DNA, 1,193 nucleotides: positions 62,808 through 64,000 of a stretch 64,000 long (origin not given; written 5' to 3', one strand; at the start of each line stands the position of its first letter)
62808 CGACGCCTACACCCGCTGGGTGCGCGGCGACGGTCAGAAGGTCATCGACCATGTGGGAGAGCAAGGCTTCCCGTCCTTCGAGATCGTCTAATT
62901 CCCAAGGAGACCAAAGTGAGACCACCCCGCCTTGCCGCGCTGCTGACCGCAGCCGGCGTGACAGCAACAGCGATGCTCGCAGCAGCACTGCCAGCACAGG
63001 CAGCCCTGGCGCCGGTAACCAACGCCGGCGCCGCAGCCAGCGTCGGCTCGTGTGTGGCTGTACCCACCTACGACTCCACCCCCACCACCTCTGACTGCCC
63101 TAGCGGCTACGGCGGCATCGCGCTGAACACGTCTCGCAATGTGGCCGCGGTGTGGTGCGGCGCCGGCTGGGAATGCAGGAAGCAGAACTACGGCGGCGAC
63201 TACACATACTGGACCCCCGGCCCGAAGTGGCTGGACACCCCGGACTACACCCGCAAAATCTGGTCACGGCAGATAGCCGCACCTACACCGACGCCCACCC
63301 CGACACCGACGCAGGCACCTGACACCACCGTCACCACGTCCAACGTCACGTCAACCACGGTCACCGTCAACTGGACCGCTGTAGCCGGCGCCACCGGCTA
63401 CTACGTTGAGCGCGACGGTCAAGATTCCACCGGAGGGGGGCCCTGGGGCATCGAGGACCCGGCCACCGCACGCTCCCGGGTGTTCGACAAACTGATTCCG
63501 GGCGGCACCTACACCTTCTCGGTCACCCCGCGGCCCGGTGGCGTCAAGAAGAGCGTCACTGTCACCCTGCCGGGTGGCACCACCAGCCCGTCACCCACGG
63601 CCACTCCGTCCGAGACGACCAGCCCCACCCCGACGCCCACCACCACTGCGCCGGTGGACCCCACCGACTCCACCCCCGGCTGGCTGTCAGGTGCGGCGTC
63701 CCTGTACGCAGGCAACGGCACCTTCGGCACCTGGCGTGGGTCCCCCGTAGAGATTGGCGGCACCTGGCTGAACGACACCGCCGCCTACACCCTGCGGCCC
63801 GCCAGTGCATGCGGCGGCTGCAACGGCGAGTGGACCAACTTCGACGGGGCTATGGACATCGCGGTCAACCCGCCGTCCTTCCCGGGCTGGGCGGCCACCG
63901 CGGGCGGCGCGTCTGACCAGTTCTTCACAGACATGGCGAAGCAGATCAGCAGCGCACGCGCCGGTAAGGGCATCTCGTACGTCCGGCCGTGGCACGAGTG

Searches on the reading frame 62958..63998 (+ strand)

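Call 24: search_protein_families(library=pfam, proteins=[window:62958-63998:+], max_evalue=0.001)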
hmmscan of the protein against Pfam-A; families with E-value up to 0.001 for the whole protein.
window:62958-63998:+ (347 aa): 1 family
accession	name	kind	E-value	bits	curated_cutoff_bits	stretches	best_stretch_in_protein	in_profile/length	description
PF00041.27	fn3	-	1.5e-06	28.8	25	1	124-195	5-72/84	Fibronectin type III domain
